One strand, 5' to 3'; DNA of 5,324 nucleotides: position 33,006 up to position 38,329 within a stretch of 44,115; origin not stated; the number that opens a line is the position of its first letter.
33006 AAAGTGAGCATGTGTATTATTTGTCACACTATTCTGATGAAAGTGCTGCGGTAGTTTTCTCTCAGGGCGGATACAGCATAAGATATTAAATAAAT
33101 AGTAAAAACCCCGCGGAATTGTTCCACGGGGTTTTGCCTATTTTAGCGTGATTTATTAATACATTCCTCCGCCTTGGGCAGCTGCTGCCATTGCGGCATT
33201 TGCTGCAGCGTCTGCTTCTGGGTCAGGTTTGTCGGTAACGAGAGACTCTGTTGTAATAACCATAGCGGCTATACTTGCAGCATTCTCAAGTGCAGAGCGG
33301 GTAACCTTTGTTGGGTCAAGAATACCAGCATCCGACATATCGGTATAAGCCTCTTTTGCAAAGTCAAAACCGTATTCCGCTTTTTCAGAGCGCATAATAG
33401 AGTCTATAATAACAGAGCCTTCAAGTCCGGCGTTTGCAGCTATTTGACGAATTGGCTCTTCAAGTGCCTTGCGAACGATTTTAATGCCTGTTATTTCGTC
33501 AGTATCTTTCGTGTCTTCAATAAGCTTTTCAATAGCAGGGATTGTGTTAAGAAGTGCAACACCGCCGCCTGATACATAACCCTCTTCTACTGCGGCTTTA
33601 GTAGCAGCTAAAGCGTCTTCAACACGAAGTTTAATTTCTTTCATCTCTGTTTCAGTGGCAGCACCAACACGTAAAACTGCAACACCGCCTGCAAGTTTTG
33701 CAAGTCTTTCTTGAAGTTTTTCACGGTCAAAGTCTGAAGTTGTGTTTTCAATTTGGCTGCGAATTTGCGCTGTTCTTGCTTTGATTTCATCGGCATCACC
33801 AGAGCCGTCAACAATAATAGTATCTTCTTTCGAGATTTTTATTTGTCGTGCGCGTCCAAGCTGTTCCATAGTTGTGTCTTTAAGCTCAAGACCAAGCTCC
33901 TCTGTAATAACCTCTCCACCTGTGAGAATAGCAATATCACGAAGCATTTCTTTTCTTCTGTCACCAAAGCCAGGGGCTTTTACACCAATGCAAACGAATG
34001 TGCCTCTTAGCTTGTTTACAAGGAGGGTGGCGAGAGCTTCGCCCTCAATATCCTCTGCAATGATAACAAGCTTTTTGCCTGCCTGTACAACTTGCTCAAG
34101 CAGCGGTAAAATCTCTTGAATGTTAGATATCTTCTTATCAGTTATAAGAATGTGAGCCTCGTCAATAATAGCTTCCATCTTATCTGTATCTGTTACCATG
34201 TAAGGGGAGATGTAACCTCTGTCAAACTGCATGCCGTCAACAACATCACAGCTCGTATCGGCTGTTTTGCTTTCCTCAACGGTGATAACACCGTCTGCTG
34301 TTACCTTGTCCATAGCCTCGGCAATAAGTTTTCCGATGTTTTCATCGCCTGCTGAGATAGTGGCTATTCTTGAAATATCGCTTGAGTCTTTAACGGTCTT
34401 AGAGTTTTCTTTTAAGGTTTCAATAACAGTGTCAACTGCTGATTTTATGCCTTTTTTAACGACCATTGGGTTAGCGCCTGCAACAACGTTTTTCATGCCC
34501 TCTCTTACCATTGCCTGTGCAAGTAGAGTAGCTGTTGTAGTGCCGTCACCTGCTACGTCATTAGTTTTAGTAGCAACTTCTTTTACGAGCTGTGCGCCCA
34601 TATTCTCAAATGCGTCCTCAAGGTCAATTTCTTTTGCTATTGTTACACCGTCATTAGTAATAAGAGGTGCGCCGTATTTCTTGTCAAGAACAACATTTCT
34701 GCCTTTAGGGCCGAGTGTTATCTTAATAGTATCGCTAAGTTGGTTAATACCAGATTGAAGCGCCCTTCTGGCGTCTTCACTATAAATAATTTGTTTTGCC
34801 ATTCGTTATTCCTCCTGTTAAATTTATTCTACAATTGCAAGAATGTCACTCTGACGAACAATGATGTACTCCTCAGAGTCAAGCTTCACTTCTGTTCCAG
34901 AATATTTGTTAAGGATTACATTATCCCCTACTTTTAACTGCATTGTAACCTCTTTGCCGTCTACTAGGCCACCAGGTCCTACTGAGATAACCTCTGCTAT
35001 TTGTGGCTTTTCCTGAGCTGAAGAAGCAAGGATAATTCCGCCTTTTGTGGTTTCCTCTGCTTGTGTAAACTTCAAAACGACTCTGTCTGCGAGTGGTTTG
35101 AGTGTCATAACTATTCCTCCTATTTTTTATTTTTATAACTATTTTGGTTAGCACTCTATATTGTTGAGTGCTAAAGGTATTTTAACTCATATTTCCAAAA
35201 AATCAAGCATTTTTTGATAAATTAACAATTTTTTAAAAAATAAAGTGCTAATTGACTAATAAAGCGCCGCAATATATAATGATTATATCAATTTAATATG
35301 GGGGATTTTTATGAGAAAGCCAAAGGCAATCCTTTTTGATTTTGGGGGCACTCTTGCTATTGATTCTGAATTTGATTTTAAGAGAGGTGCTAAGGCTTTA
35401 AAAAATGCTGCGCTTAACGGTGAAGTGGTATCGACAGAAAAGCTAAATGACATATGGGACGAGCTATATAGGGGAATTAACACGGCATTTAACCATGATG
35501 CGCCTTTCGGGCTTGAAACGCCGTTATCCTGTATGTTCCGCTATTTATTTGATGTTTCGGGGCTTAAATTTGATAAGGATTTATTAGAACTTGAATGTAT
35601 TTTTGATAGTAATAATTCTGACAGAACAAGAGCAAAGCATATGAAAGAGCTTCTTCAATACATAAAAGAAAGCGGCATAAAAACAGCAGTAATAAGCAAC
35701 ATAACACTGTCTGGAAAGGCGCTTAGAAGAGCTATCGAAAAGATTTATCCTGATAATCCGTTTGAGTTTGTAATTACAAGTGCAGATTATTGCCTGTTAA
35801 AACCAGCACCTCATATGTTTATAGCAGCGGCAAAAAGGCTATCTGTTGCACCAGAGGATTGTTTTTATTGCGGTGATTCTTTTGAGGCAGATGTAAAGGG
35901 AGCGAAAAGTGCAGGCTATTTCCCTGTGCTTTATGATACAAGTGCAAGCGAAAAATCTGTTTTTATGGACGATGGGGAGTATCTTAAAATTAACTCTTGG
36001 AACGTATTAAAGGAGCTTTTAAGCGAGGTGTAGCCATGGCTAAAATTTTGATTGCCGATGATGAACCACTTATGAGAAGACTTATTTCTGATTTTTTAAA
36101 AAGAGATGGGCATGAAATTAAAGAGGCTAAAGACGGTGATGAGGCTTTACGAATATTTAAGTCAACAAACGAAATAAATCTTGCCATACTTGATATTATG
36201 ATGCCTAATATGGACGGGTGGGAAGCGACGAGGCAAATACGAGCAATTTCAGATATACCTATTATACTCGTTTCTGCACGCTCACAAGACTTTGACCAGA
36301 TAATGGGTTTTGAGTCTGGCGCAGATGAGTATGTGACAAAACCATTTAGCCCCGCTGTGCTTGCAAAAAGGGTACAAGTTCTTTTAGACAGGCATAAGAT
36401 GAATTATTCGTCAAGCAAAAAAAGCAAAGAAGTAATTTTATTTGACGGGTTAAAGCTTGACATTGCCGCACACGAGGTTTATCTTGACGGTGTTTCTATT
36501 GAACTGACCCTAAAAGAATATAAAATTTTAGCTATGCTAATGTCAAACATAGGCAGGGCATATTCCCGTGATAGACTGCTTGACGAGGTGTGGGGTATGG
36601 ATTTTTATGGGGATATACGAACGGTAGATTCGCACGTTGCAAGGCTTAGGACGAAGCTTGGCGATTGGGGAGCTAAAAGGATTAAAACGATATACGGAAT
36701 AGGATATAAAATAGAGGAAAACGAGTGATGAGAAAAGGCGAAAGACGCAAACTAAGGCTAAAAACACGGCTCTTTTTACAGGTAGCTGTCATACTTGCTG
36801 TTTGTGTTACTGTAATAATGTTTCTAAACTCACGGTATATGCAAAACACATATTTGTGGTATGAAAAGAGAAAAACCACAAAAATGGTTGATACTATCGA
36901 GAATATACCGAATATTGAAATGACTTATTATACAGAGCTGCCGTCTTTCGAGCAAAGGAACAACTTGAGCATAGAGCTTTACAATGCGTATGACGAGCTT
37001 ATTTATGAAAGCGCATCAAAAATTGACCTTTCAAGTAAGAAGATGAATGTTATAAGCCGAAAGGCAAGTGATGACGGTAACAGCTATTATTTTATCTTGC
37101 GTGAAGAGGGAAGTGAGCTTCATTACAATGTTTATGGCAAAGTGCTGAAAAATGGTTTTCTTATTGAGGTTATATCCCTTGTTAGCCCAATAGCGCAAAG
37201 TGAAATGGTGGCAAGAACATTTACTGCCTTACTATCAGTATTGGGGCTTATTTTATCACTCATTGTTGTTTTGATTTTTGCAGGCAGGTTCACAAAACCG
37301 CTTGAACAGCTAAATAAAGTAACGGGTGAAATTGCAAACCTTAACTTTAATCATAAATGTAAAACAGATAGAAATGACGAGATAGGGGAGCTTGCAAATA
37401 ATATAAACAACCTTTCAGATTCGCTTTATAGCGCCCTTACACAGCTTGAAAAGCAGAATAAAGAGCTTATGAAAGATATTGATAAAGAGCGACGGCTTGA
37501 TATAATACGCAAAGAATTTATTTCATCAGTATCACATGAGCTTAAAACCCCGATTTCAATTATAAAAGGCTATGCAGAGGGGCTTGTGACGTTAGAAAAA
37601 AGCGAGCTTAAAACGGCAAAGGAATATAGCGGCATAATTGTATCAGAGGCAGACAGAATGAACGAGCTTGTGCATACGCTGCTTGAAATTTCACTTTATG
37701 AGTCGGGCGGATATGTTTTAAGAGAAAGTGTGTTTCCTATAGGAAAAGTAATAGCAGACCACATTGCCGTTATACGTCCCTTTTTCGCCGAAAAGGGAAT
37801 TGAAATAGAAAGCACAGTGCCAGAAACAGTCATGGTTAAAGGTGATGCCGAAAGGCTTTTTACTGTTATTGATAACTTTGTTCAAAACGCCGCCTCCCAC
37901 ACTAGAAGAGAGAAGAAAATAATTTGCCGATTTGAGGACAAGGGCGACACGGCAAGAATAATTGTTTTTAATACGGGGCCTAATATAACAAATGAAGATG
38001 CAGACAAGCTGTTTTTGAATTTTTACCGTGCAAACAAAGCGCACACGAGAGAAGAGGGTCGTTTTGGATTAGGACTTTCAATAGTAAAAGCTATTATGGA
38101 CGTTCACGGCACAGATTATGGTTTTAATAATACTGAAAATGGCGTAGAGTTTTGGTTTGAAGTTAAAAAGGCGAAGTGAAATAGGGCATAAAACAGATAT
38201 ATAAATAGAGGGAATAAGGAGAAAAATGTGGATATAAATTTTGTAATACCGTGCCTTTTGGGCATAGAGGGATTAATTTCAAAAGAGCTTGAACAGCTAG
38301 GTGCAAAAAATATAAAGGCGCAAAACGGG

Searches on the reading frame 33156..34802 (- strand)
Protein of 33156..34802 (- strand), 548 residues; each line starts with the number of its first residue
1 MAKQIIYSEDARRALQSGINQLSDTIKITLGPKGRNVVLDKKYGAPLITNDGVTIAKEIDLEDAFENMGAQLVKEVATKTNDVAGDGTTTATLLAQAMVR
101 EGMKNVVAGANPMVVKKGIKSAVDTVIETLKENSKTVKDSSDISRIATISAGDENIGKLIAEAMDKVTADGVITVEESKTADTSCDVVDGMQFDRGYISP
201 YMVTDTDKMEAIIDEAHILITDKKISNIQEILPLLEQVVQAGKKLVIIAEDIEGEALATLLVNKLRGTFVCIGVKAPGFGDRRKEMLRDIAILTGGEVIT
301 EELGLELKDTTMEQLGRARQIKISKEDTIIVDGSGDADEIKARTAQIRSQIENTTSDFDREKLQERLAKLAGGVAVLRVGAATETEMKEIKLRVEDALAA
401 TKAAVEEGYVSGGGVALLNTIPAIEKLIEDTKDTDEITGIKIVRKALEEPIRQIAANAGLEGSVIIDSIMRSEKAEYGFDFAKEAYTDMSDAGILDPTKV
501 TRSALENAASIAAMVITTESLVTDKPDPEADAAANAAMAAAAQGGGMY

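Call 40: search_protein_families(library=pfam, proteins=[window:33156-34802:-], max_evalue=0.0001)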
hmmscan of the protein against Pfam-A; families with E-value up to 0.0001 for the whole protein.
window:33156-34802:- (548 aa): 1 family
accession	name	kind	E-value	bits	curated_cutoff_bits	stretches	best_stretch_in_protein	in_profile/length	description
PF00118.29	Cpn60_TCP1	-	3.9e-75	253.8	34.3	1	22-525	1-489/490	TCP-1/cpn60 chaperonin family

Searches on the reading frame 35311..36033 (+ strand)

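Call 40: search_protein_families(library=pfam, proteins=[window:35311-36033:+], max_evalue=0.0001)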
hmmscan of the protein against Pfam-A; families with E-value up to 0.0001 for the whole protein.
window:35311-36033:+ (240 aa): 3 families
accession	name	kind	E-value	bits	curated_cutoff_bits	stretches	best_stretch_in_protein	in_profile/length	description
PF13419.12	HAD_2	-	6.5e-18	65.9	23.8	1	7-202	1-172/178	Haloacid dehalogenase-like hydrolase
PF00702.32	Hydrolase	-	4.9e-16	60.1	26.4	1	5-202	2-191/191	haloacid dehalogenase-like hydrolase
PF13242.12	Hydrolase_like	-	1.7e-09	37.9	22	1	164-215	4-55/75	HAD-hyrolase-like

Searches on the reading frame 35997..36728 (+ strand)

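Call 40: search_protein_families(library=pfam, proteins=[window:35997-36728:+], max_evalue=0.0001)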
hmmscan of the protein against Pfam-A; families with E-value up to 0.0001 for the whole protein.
window:35997-36728:+ (243 aa): 2 families
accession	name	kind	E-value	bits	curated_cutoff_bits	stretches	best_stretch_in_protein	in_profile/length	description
PF00072.30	Response_reg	-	3.1e-29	101.8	30.2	1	17-127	1-111/111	Response regulator receiver domain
PF00486.34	Trans_reg_C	-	8.5e-25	87.1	26.2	1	167-238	3-76/77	Transcriptional regulatory protein, C terminal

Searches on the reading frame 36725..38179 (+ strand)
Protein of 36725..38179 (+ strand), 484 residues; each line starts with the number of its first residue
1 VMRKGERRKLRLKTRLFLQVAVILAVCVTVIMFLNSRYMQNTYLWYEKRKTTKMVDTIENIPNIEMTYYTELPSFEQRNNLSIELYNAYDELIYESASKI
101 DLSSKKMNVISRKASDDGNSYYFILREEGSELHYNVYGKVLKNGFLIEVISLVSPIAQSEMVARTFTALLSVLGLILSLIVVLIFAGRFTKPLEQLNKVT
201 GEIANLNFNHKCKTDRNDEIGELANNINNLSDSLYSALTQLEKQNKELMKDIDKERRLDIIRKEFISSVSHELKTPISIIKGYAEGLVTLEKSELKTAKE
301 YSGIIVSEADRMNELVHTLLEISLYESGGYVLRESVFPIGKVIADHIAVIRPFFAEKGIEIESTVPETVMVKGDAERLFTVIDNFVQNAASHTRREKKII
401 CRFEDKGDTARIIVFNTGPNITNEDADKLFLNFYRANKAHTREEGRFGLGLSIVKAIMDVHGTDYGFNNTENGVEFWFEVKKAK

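Call 40: search_protein_families(library=pfam, proteins=[window:36725-38179:+], max_evalue=0.0001)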
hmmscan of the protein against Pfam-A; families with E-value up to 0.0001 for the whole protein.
window:36725-38179:+ (484 aa): 3 families
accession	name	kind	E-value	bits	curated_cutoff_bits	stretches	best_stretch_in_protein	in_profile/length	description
PF02518.31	HATPase_c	-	3.6e-18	66.5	26.4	1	373-482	1-109/111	Histidine kinase-, DNA gyrase B-, and HSP90-like ATPase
PF00512.31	HisKA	-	4.7e-15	55.8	26.9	1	262-327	2-65/66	His Kinase A (phospho-acceptor) domain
PF00672.30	HAMP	-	3.3e-09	37.4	25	1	185-234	2-51/53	HAMP domain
